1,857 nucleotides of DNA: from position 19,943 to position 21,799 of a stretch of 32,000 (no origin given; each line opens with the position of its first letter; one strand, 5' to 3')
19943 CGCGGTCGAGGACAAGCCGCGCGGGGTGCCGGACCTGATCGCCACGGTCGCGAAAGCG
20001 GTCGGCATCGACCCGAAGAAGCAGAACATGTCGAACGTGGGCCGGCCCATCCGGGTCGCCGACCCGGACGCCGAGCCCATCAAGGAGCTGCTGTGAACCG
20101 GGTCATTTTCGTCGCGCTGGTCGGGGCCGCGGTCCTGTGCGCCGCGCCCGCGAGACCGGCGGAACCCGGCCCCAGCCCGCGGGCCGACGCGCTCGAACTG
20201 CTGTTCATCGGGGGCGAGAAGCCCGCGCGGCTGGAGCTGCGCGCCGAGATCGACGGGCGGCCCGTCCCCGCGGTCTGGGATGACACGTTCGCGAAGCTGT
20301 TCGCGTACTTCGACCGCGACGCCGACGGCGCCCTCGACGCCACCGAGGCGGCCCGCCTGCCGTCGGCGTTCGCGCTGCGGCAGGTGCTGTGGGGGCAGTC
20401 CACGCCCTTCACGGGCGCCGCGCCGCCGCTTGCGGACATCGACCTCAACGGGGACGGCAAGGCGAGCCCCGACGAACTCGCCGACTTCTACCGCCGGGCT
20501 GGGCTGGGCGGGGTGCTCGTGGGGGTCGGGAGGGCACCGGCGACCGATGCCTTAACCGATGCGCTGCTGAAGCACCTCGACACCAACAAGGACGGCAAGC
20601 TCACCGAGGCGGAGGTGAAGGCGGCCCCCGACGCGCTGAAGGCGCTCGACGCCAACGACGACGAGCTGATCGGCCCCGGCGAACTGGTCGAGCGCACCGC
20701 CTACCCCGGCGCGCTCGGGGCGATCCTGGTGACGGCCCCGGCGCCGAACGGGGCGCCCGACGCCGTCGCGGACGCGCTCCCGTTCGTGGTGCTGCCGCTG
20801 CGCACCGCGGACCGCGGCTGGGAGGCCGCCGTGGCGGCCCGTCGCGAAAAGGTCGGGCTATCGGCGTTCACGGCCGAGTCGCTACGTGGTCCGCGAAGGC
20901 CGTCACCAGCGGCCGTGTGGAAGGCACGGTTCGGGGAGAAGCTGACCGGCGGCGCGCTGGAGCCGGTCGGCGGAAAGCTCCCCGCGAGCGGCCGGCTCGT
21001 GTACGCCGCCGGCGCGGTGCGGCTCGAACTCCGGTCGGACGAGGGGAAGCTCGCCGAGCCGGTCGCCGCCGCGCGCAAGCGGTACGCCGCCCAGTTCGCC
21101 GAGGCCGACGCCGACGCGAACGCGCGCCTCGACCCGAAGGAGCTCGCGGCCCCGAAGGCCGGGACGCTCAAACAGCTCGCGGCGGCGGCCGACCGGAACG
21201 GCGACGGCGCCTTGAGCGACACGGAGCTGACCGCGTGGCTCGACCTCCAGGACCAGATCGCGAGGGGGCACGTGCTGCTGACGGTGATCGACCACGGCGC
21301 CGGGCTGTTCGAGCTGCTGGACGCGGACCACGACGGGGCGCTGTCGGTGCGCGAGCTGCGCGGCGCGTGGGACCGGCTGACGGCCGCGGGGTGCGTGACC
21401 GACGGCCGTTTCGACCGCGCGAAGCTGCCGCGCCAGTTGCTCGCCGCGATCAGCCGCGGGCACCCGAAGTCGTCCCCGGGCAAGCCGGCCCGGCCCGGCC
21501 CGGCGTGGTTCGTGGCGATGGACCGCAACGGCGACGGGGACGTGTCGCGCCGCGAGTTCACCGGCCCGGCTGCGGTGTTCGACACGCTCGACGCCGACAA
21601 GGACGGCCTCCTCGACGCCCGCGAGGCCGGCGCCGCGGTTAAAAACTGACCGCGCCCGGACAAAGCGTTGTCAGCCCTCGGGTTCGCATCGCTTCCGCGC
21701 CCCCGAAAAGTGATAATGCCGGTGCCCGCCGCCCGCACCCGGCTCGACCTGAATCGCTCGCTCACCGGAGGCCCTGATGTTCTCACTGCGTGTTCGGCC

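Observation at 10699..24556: Every product of a 14-gene single-strand array carries an export signal: candidate uncharacterised envelope capture-and-processing system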

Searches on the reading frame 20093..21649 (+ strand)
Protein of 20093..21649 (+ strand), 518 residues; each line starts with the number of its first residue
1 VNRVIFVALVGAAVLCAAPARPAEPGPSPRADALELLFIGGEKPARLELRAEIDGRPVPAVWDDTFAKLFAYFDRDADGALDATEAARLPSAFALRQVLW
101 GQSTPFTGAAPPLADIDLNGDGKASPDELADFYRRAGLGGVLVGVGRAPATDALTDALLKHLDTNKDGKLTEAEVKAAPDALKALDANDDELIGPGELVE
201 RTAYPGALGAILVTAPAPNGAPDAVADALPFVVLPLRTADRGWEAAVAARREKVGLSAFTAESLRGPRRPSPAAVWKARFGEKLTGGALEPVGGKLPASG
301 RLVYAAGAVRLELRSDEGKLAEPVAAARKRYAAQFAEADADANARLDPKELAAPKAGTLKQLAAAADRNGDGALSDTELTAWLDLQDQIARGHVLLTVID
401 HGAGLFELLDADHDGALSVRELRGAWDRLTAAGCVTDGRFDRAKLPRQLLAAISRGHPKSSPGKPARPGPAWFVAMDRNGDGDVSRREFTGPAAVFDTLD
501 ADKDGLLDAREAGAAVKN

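Call 6: search_protein_families(library=pfam, proteins=[window:20093-21649:+], max_evalue=0.01)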
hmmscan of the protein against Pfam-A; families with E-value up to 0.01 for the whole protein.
window:20093-21649:+ (518 aa): 7 families
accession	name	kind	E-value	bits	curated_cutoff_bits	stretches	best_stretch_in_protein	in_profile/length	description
PF00036.39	EF-hand_1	-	8.7e-29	97.4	25.4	0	157-178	4-25/29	EF hand domain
PF13202.12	EF-hand_5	-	3.8e-26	89.8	25.9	2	471-489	3-21/25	EF hand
PF13405.12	EF-hand_6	-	7.7e-25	84.6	25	0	158-179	5-26/30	EF-hand domain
PF13499.12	EF-hand_7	-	4.8e-22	78.5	30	2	115-176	10-63/67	EF-hand domain pair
PF13833.12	EF-hand_8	-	5.3e-11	42.5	28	0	126-174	7-46/54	EF-hand domain pair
PF23657.1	DUF7151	-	4.8e-06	26.9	27.2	0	162-177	26-41/46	Domain of unknown function (DUF7151)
PF10591.15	SPARC_Ca_bdg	-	0.0007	20.3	22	0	332-378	57-109/113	Secreted protein acidic and rich in cysteine Ca binding region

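Call 8: search_protein_families(library=ncbifam, proteins=[window:20093-21649:+], max_evalue=0.01)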
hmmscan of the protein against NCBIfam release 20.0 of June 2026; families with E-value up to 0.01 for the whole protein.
window:20093-21649:+ (518 aa): 4 families
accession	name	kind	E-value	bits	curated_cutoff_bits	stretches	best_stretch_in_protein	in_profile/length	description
NF041410.1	XopAW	subfamily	6.5e-30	104.7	120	3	355-516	24-162/235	XopAW family type III secretion system calcium-binding effector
NF053806.1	lanmdlnLanM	equivalog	1e-14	54.7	135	1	462-516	19-74/132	lanmodulin LanM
NF038285.1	deiodinase_rel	hypoth_equivalog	5.4e-10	39.3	250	0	476-510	46-80/347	deiodinase family protein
NF008965.0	PRK12309.1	equivalog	4.5e-08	32.5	550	1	473-512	340-379/392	transaldolase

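Call 18: find_homologous_proteins(query=window:20093-21649:+, max_evalue=0.001)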
Query window:20093-21649:+ (518 aa): 583 proteins with E <= 0.001 among 8000 candidates; the best 120 are listed.
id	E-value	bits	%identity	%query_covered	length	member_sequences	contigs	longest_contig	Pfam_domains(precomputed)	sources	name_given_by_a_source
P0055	0.0e+0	1117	100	100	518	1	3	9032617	PF13405.13,PF23657.2,PF13499.13,PF13833.13,PF13202.13,PF23564.2,PF00036.39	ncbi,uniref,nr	ncbi:transaldolase/EF-hand domain-containing protein [Gemmata obscuriglobus]|uniref:EF-hand domain-c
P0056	0.0e+0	1018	92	100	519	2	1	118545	PF13405.13,PF23657.2,PF13499.13,PF13833.13,PF13202.13,PF23564.2,PF00036.39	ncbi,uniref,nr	ncbi:EF-hand domain-containing protein [Gemmata sp. JC717]|uniref:EF-hand domain-containing protein 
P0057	8.7e-252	855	77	99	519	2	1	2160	PF13405.13,PF23657.2,PF13499.13,PF13833.13,PF13202.13,PF23564.2,PF00036.39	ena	-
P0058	3.7e-236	803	76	96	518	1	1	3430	PF13405.13,PF13499.13,PF13833.13,PF13202.13,PF23564.2,PF10591.16,PF00036.39,PF26745.1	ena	-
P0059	2.9e-218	744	67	99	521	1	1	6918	PF13405.13,PF00404.25,PF13499.13,PF13833.13,PF13202.13,PF23564.2,PF10591.16,PF00036.39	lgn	-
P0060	1.6e-214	732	79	85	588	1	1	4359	PF13405.13,PF07394.18,PF13499.13,PF13833.13,PF13202.13,PF23564.2,PF00036.39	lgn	-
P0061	3.5e-211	721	69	96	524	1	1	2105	PF13405.13,PF24784.2,PF13499.13,PF13833.13,PF13202.13,PF23564.2,PF10591.16,PF00036.39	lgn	-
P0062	5.0e-208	711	67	94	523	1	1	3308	PF13405.13,PF13499.13,PF13833.13,PF13202.13,PF23564.2,PF10591.16,PF00036.39,PF26745.1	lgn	-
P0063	1.9e-207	709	68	94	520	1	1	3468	PF13405.13,PF13499.13,PF13833.13,PF13202.13,PF23564.2,PF10591.16,PF00036.39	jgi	jgi:Ca2+-binding EF-hand superfamily protein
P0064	2.8e-204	698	65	97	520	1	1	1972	PF13405.13,PF13499.13,PF13833.13,PF13202.13,PF23564.2,PF10591.16,PF00036.39,PF26745.1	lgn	-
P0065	4.0e-203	694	65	99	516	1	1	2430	PF13405.13,PF23657.2,PF13499.13,PF13833.13,PF13202.13,PF23564.2,PF10591.16,PF00036.39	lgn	-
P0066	7.4e-202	690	66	95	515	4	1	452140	PF13405.13,PF23657.2,PF13499.13,PF13833.13,PF13202.13,PF23564.2,PF10591.16,PF00036.39,PF26745.1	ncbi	-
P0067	8.4e-202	690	65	94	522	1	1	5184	PF13405.13,PF13499.13,PF13833.13,PF13202.13,PF23564.2,PF10591.16,PF00036.39,PF26745.1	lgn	-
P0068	3.2e-199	682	64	98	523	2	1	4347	PF13405.13,PF00404.25,PF13499.13,PF13833.13,PF13202.13,PF23564.2,PF10591.16,PF00036.39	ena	-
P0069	1.4e-198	679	66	95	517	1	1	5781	PF13405.13,PF13499.13,PF13833.13,PF13202.13,PF23564.2,PF10591.16,PF00036.39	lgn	-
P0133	3.8e-140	487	48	93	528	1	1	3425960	PF13405.13,PF13499.13,PF13833.13,PF13202.13,PF23564.2,PF10591.16,PF00036.39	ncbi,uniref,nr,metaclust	ncbi:EF-hand domain-containing protein [Schlesneria paludicola]|uniref:EF-hand domain-containing pro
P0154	2.5e-134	467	51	94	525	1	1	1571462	PF13405.13,PF13499.13,PF13833.13,PF13202.13,PF23564.2,PF10591.16,PF00036.39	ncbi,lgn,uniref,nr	ncbi:EF-hand domain-containing protein [Fimbriiglobus ruber]|uniref:EF-hand domain-containing protei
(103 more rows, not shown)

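Call 20: find_related_loci(query=A1, collection=genome_contigs, flank=10000)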
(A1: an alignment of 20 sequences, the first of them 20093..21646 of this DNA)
Query A1 (518 aa) in genome_contigs; peptide patterns used: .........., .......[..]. (x = any residue, [..] = any of these).
198 stretches matched a pattern; 110 encode a relative of the query (tblastn E <= 1e-3); the best 80 are kept; 79 distinct loci.
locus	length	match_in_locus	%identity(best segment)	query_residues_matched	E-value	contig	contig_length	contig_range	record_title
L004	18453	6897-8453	92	1-518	0e+0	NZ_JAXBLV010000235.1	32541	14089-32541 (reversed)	Gemmata algarum strain JC673 JC673_contig_235, whole genome shotgun sequence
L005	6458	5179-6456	79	76-501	0e+0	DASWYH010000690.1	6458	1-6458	MAG TPA_asm: Gemmata sp. isolate SMAG_U3706 k141_75355, whole genome shotgun sequence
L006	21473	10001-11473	66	25-517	0e+0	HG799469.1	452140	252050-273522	Gemmata sp. IIL30 genomic scaffold, scaffold00008, whole genome shotgun sequence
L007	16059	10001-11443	62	28-512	0e+0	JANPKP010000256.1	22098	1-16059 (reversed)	MAG: Gemmataceae bacterium isolate VAR_61_metabat_220 VAR_61_k141_3276282, whole genome shotgun sequence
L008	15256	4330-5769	65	28-507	7e-177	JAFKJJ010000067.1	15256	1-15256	MAG: Planctomycetota bacterium isolate SCN18_26_2_15_R2_P_68_10 SCN18_26_2_15_R2_P_scaffold_1487, whole genome shotgun s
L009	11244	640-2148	61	1-517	7e-174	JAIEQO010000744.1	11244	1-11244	MAG: Gemmataceae bacterium isolate co.spades.METABAT.1kb_006 c_000000428975, whole genome shotgun sequence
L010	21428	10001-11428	58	28-512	9e-173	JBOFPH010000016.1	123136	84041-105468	MAG: Fimbriiglobus sp. isolate WFFMC_MAG_241 k139_322608_flag=0_multi=10.9951_len=123136, whole genome shotgun sequence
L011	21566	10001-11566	52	1-515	3e-163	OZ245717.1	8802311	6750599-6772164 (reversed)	MAG: Gemmataceae bacterium isolate a1969a84-6968-4215-8892-50c3549db43c genome assembly, chromosome: 1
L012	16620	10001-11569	52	1-515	5e-159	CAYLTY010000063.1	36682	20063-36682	MAG TPA_asm: uncultured Planctomycetaceae bacterium isolate SRP302895_co1_474 genome assembly, contig: NODE_2011_length_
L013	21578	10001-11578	50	4-515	3e-152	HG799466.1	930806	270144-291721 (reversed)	Gemmata sp. IIL30 genomic scaffold, scaffold00005, whole genome shotgun sequence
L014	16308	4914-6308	54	34-517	3e-147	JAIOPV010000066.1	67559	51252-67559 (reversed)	MAG: Planctomycetota bacterium isolate LakeFargette_0920_ALND_MAG_60_11 LacPavin_0920_ALND_scaffold_93271, whole genome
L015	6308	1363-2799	59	1-512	2e-147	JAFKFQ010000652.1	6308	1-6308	Bacterium isolate SCN18_30_10_14_R2_B_71_11 SCN18_30_10_14_R2_B_scaffold_5874, whole genome shotgun sequence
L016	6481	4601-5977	56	37-517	5e-144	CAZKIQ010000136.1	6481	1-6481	MAG TPA_asm: uncultured Alcaligenaceae bacterium isolate SRP287051_co1_48 genome assembly, contig: NODE_14451_length_648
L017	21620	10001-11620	47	5-514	6e-137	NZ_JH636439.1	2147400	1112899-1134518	Zavarzinella formosa DSM 19928 Scaffold1, whole genome shotgun sequence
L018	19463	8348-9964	47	1-518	7e-135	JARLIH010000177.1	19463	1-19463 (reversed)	MAG: Isosphaeraceae bacterium isolate MAG_BA398 MetaBAT2_Bin_398_Anoxic_k141_1013632, whole genome shotgun sequence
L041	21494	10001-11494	42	1-512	9e-94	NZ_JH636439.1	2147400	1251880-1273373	Zavarzinella formosa DSM 19928 Scaffold1, whole genome shotgun sequence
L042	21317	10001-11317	45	35-514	1e-92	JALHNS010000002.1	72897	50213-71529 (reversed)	MAG: Gemmata sp. isolate Bin_69_sub c_000000002075, whole genome shotgun sequence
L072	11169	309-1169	55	156-515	2e-36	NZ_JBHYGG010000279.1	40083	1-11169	MAG: Gemmata sp. isolate SAMS01UC_bin-009 SAMS01UC_bin-009_c69, whole genome shotgun sequence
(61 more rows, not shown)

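Call 70: search_protein_families(library=pfam, proteins=[L072:3498-4979:+, L041:18362-19729:+, L042:19185-20594:+], max_evalue=0.00001)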
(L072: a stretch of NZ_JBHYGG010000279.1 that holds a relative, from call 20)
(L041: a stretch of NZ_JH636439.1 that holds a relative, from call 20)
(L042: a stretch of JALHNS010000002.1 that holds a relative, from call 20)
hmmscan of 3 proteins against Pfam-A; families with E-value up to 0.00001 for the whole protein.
L072:3498-4979:+ (494 aa): 3 families
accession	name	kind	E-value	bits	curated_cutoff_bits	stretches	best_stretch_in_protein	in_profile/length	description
PF00884.28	Sulfatase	-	1.5e-44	152.9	25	1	57-340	1-301/301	Sulfatase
PF16347.10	SGSH_C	-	9.6e-16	58.7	29.3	1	296-399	8-108/154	N-sulphoglucosamine sulphohydrolase, C-terminal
PF01663.27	Phosphodiest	-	3e-08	34.1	23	1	79-290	18-221/342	Type I phosphodiesterase / nucleotide pyrophosphatase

L041:18362-19729:+ (456 aa): 3 families
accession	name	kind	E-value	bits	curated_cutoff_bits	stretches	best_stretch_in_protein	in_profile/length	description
PF00884.28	Sulfatase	-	7.1e-62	209.9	25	1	32-345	1-301/301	Sulfatase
PF16347.10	SGSH_C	-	1.9e-14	54.5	29.3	1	301-444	9-151/154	N-sulphoglucosamine sulphohydrolase, C-terminal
PF01663.27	Phosphodiest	-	1.1e-07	32.2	23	1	36-325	3-268/342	Type I phosphodiesterase / nucleotide pyrophosphatase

L042:19185-20594:+ (470 aa): 3 families
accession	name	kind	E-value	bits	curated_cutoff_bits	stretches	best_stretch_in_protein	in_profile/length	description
PF00884.28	Sulfatase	-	5.2e-35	121.7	25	1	36-319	2-301/301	Sulfatase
PF16347.10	SGSH_C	-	5e-17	62.9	29.3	1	273-351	6-86/154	N-sulphoglucosamine sulphohydrolase, C-terminal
PF01663.27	Phosphodiest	-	4.8e-08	33.4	23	0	233-270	185-222/342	Type I phosphodiesterase / nucleotide pyrophosphatase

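Call 78: find_encoding_contigs(protein=P0055, flank=10000, max_places=2)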
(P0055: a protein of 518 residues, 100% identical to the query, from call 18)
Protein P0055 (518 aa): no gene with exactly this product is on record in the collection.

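Call 79: find_encoding_contigs(protein=P0133, flank=8000, max_places=1)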
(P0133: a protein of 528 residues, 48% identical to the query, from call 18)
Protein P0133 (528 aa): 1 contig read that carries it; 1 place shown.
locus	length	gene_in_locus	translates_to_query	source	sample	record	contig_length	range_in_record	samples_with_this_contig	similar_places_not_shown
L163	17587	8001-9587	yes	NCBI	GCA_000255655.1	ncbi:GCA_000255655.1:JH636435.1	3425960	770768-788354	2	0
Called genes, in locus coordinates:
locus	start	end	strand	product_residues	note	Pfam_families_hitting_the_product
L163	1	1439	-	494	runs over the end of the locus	PF02347:GDC-P, PF00266:Aminotran_5, PF21478:GcvP2_C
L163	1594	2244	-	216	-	PF02441:Flavoprotein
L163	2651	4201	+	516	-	PF07583:PSCyt2, PF07587:PSD1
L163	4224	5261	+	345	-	PF07963:N_methyl, PF07596:SBP_bac_10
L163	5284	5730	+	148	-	-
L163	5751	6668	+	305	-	PF07596:SBP_bac_10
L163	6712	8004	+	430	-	PF07394:DUF1501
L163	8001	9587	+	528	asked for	PF10591:SPARC_Ca_bdg (faint), PF00036:EF-hand_1 (faint), PF13202:EF-hand_5 (faint), PF13405:EF-hand_6 (faint), PF13833:EF-hand_8 (faint), PF23564:EF-hand_FSTL1 (faint), PF13499:EF-hand_7 (weak)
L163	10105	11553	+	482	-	PF01011:PQQ (faint), PF13570:Beta-prop_ACSF4 (faint), PF13360:PQQ_2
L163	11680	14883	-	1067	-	-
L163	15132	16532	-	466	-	PF07690:MFS_1, PF13347:MFS_2, PF07690:MFS_1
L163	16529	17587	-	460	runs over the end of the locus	PF04413:Glycos_transf_N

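Call 80: find_encoding_contigs(protein=P0154, flank=8000, max_places=1)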
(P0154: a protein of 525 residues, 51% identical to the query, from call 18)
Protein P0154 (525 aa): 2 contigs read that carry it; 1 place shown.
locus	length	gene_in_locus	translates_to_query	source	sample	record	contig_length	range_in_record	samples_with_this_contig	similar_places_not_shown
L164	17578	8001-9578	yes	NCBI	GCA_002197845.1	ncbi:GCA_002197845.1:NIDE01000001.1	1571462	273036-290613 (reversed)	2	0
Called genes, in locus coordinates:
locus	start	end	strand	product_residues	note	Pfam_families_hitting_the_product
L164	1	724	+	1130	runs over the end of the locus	-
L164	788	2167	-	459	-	PF07690:MFS_1, PF00083:Sugar_tr, PF07690:MFS_1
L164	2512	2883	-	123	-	PF02656:DUF202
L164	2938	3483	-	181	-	PF03928:HbpS-like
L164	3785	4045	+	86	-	PF07963:N_methyl, PF07596:SBP_bac_10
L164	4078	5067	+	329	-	PF07596:SBP_bac_10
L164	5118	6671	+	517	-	PF07583:PSCyt2, PF07587:PSD1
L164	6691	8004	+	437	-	PF07394:DUF1501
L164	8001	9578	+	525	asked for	PF00036:EF-hand_1 (faint), PF10591:SPARC_Ca_bdg (faint), PF23564:EF-hand_FSTL1 (faint), PF13202:EF-hand_5 (faint), PF13405:EF-hand_6 (faint), PF13833:EF-hand_8 (faint), PF13499:EF-hand_7 (weak)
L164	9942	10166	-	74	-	-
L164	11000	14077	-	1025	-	PF10150:RNase_E_G, PF20833:RNase_E_G_Thio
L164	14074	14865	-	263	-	PF10105:DUF2344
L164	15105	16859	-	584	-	PF05524:PEP-utilisers_N, PF00391:PEP-utilizers, PF02896:PEP-utilizers_C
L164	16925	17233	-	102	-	PF00381:PTS-HPr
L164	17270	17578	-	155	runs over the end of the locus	PF00359:PTS_EIIA_2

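Call 84: search_protein_families(library=pfam, proteins=[L011:10001-13195:+], max_evalue=0.001)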
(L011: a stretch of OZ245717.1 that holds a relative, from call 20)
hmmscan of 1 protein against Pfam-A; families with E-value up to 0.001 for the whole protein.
L011:10001-13195:+ (1065 aa): 9 families
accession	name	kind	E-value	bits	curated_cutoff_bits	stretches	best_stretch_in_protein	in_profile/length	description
PF07583.16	PSCyt2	-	2e-37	129.6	29.8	1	590-774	1-206/209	Protein of unknown function (DUF1549)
PF07587.16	PSD1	-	2e-37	129.3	28.5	1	819-938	2-125/244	Protein of unknown function (DUF1553)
PF13202.12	EF-hand_5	-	1.3e-27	94.4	25.9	0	479-496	4-21/25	EF hand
PF00036.39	EF-hand_1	-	2.2e-26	89.9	25.4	0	165-184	8-27/29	EF hand domain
PF13405.12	EF-hand_6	-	1.4e-23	80.8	25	0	165-185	8-28/30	EF-hand domain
PF13499.12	EF-hand_7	-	4.7e-22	78.6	30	1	412-496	7-62/67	EF-hand domain pair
PF13833.12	EF-hand_8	-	4.7e-08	33.1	28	0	367-390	28-51/54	EF-hand domain pair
PF10591.15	SPARC_Ca_bdg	-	6.1e-05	23.7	22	0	328-386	46-110/113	Secreted protein acidic and rich in cysteine Ca binding region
PF23657.1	DUF7151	-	0.00014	22.2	27.2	0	162-181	22-41/46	Domain of unknown function (DUF7151)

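Call 92: search_protein_representatives(alignment_id=A1)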
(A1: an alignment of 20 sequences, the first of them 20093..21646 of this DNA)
Query: 20 sequences, 519 profile positions. Proteins with E-value up to 0.001 (for the whole library): 17731; up to 1e-10: 5025; up to 1e-30: 1724. The best 150 are listed.
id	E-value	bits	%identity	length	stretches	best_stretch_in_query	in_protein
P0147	2.3e-212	722.9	-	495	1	1-518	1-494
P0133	5.6e-207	705.1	-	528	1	3-516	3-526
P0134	1.8e-203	693.6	-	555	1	16-518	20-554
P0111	1.0e-198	677.9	-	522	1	1-516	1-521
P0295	1.5e-192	657.6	-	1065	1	1-518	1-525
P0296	9.4e-185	631.8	-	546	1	8-516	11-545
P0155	2.6e-182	623.8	-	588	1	20-516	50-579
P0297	2.3e-179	614.1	-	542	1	21-517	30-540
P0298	1.4e-177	608.1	-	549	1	13-514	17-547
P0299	2.2e-176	604.2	-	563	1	8-513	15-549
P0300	8.0e-174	595.8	-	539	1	21-516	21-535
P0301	3.9e-167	573.7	-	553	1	22-512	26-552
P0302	7.8e-167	572.7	-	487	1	29-518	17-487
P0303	4.5e-166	570.2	-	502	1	28-515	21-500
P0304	2.9e-162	557.6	-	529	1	13-516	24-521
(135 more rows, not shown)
